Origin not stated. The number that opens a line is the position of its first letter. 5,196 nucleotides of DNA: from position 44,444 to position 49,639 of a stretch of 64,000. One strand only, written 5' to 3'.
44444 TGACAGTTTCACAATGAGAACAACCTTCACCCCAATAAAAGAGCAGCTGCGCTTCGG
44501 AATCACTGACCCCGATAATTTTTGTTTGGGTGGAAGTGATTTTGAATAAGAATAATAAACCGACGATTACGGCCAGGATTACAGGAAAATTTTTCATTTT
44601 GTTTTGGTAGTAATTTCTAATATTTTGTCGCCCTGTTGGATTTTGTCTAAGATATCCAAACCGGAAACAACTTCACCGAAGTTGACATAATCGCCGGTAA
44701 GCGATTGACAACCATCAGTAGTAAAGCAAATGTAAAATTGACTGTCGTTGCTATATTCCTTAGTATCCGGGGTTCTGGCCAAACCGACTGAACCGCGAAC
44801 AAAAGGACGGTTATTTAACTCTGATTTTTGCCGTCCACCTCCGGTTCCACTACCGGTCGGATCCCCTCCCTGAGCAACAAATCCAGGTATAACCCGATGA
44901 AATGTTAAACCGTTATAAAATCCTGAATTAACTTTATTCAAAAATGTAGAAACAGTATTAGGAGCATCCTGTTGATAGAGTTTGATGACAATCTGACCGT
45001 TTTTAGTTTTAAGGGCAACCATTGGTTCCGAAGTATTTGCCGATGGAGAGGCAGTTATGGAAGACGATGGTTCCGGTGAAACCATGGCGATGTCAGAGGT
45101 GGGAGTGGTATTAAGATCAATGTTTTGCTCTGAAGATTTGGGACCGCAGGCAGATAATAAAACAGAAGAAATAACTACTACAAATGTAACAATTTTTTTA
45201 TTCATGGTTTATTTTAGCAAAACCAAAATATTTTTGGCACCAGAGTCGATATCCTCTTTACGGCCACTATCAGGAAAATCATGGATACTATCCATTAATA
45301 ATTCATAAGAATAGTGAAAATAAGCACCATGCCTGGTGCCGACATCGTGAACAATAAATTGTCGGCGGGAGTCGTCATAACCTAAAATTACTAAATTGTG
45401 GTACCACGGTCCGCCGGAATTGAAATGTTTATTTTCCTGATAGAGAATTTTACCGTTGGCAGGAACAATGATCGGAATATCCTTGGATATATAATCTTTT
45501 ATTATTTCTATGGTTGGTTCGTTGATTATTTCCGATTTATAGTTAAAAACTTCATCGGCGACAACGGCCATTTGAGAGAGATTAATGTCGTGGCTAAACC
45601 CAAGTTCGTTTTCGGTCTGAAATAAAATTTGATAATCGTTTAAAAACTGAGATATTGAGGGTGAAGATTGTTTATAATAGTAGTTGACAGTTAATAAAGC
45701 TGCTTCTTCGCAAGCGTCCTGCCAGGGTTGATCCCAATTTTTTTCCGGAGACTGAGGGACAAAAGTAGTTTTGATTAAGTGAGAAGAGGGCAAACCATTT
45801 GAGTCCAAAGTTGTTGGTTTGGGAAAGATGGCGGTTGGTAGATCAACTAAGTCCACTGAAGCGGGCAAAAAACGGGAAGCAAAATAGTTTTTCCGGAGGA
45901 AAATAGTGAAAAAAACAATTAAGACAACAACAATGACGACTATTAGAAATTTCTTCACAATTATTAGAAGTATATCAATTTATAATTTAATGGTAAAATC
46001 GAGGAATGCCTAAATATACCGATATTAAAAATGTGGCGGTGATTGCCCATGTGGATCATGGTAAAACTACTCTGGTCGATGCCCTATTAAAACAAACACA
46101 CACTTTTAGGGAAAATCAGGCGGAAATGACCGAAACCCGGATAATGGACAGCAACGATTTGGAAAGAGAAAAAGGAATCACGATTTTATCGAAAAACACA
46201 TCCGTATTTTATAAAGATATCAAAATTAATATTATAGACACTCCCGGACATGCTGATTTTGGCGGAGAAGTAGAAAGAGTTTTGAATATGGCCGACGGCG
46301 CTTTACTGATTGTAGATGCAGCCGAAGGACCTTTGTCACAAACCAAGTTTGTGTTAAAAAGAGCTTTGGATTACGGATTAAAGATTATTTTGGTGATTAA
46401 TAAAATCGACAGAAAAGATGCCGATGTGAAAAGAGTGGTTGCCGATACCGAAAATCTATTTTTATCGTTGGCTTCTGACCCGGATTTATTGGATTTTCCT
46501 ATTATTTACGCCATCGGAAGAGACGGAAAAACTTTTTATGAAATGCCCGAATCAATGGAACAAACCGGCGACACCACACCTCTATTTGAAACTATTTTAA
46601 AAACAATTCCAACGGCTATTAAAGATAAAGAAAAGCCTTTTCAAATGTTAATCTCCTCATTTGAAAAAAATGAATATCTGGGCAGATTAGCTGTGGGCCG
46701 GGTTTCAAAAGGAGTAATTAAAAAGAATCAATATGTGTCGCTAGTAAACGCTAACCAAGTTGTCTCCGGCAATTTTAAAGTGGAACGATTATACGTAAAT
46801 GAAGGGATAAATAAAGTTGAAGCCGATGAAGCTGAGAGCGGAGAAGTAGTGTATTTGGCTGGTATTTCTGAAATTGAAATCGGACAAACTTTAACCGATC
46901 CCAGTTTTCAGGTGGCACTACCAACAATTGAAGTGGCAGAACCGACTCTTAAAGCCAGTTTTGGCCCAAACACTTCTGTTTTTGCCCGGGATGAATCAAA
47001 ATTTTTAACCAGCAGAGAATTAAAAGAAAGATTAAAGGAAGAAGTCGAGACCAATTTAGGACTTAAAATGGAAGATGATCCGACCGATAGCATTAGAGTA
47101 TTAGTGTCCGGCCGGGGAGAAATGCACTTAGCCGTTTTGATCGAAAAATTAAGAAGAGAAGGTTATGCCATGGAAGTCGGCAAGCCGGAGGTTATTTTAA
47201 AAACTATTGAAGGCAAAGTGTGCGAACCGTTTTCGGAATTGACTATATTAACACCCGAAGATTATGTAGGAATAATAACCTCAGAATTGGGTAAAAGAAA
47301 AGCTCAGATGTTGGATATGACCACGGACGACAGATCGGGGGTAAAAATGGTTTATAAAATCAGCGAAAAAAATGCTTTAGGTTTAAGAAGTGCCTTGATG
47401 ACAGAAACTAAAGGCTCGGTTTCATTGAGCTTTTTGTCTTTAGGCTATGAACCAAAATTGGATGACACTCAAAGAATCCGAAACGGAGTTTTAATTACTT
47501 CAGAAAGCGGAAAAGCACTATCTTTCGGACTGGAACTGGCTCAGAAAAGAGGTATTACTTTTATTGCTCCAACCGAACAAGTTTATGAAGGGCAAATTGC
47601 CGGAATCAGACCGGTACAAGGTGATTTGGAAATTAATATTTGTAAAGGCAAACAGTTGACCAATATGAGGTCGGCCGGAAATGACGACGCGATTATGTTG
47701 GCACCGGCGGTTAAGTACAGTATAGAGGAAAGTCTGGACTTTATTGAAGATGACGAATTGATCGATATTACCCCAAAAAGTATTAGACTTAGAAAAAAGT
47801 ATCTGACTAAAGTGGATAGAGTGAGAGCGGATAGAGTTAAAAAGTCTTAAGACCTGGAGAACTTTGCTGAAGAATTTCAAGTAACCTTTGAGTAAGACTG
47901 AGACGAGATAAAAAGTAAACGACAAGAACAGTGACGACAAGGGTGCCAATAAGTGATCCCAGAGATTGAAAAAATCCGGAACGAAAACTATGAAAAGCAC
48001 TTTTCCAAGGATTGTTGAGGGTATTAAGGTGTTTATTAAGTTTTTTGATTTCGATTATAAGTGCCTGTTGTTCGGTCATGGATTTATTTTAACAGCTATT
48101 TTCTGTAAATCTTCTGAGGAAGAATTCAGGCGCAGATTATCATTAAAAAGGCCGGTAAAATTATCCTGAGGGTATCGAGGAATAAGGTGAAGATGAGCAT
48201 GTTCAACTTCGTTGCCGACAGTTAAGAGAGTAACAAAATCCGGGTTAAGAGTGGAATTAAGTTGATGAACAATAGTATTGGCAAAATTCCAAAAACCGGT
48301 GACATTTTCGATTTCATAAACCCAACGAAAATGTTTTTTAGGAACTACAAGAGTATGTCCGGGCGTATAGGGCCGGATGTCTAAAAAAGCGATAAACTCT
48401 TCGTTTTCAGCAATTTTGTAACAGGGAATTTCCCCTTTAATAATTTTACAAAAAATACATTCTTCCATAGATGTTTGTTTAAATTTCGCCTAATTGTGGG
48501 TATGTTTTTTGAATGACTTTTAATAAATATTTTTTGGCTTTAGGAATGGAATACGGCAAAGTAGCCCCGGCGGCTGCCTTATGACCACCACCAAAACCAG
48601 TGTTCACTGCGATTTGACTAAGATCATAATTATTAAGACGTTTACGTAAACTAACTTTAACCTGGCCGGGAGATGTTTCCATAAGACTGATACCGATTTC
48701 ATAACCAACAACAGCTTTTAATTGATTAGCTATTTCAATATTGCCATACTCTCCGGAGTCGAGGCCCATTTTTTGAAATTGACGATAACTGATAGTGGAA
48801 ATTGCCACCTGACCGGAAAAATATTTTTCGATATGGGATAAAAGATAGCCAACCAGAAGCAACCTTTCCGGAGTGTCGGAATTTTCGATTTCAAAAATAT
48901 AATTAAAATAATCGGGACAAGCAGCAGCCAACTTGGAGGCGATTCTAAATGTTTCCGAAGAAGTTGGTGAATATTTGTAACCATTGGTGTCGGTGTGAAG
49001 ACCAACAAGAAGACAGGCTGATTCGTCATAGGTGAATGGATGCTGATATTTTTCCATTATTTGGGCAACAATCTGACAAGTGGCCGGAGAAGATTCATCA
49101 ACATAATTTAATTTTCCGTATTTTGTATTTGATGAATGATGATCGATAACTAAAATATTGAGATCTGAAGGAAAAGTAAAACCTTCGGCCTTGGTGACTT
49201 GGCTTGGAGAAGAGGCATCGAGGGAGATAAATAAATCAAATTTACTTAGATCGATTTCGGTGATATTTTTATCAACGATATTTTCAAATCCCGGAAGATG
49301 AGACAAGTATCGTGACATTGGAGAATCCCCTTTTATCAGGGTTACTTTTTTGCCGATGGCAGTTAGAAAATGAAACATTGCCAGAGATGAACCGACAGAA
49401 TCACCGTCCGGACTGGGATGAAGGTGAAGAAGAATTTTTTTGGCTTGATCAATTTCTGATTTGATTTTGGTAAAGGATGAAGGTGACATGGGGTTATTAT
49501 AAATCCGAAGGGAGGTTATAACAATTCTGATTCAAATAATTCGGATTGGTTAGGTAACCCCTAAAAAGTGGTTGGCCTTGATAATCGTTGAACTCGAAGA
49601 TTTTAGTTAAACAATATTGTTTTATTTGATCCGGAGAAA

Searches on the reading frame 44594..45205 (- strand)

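Call 6: search_protein_families(library=pfam, proteins=[window:44594-45205:-], max_evalue=0.001)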
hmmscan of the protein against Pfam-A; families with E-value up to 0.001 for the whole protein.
window:44594-45205:- (203 aa): 1 family
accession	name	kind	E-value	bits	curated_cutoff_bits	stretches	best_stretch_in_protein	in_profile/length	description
PF00160.26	Pro_isomerase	-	4e-36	125.1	21.7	1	63-193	2-141/159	Cyclophilin type peptidyl-prolyl cis-trans isomerase/CLD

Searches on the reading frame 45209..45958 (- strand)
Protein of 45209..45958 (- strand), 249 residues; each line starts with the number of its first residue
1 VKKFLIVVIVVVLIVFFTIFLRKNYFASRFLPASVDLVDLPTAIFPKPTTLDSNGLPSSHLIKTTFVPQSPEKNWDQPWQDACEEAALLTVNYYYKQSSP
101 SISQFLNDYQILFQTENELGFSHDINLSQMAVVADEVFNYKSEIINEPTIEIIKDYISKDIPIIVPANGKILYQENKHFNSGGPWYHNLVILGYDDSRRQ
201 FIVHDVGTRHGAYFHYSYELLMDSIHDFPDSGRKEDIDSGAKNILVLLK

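Call 7: search_protein_families(library=pfam, proteins=[window:45209-45958:-], max_evalue=0.001)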
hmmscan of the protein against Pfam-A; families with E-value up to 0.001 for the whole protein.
window:45209-45958:- (249 aa): 1 family
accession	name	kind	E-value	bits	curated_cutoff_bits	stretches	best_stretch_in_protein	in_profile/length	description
PF13529.12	Peptidase_C39_2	-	2.9e-07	31.6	24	1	72-205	11-141/143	Peptidase_C39 like family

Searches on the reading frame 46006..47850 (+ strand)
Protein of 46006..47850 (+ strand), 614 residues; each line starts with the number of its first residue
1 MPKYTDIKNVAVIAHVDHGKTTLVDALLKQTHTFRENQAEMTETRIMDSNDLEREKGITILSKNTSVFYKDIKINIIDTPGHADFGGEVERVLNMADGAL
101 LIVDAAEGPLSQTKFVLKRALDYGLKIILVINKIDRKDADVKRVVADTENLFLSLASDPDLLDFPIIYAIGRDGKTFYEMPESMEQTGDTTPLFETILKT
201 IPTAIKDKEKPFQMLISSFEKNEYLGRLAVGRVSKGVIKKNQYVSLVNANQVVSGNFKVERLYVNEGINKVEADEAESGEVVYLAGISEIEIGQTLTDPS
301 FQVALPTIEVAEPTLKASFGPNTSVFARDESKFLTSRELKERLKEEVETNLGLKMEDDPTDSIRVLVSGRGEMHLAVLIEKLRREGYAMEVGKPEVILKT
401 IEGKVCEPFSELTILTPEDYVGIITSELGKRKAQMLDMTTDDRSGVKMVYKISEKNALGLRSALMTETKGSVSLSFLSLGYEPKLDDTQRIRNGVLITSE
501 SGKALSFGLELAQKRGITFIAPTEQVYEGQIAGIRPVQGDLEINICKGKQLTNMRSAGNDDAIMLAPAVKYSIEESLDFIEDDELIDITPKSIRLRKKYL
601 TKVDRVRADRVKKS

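Call 7: search_protein_families(library=pfam, proteins=[window:46006-47850:+], max_evalue=0.001)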
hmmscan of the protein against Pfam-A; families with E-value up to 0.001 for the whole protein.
window:46006-47850:+ (614 aa): 8 families
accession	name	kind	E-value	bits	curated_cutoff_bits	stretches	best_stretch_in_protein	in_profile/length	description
PF00009.33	GTP_EFTU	-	1.6e-54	184.8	26.5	1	6-202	2-187/188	Elongation factor Tu GTP binding domain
PF21018.2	BipA_C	-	4.9e-39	132.9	23.8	1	493-601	1-109/110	TypA/BipA C-terminal domain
PF00679.30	EFG_C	-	1.5e-14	54.2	27.9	1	405-486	2-83/89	Elongation factor G C-terminus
PF03144.31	GTP_EFTU_D2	-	1.4e-09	38.6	30.3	1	226-297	1-73/73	Elongation factor Tu domain 2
PF22042.2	EF-G_D2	-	7.1e-07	29.7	27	1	211-297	1-82/84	Elongation factor G domain 2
PF01926.29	MMR_HSR1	-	9.7e-07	29.3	21.9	1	10-133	2-113/113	50S ribosome-binding GTPase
PF14492.12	EFG_III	-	0.0002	21.8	27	1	337-391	19-73/75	Elongation Factor G, domain III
PF00735.24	Septin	-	0.00032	20.5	26.2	1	9-85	6-75/280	Septin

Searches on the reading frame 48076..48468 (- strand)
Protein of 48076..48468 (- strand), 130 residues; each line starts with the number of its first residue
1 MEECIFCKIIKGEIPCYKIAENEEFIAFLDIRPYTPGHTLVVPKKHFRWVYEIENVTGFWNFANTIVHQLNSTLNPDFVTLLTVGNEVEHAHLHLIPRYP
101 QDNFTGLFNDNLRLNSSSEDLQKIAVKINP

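Call 7: search_protein_families(library=pfam, proteins=[window:48076-48468:-], max_evalue=0.001)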
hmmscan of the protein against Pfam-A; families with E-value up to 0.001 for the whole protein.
window:48076-48468:- (130 aa): 2 families
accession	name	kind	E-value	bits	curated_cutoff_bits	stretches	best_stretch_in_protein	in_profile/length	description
PF01230.28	HIT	-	6.4e-17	62.4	21.5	1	11-100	1-97/98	HIT domain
PF11969.13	DcpS_C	-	2.6e-11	44.4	24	1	3-97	1-101/114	Scavenger mRNA decapping enzyme C-term binding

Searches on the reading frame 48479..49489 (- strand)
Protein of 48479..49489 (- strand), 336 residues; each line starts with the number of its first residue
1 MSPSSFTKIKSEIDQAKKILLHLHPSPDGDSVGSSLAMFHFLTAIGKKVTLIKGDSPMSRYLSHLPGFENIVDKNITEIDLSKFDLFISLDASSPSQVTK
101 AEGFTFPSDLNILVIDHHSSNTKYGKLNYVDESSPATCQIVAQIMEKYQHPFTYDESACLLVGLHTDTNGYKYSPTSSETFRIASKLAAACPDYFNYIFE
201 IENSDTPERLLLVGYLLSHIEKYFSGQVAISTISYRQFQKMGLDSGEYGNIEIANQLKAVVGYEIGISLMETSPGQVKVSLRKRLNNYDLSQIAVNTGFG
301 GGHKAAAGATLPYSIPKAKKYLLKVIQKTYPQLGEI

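Call 7: search_protein_families(library=pfam, proteins=[window:48479-49489:-], max_evalue=0.001)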
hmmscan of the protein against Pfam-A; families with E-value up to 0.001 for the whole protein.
window:48479-49489:- (336 aa): 2 families
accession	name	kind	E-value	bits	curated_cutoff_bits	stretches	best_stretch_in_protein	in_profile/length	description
PF01368.27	DHH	-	4.8e-16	59.6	28.1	1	18-163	1-124/125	DHH family, N-terminal domain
PF02272.25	DHHA1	-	2.8e-08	34.6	25.9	1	252-327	20-97/102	DHHA1 domain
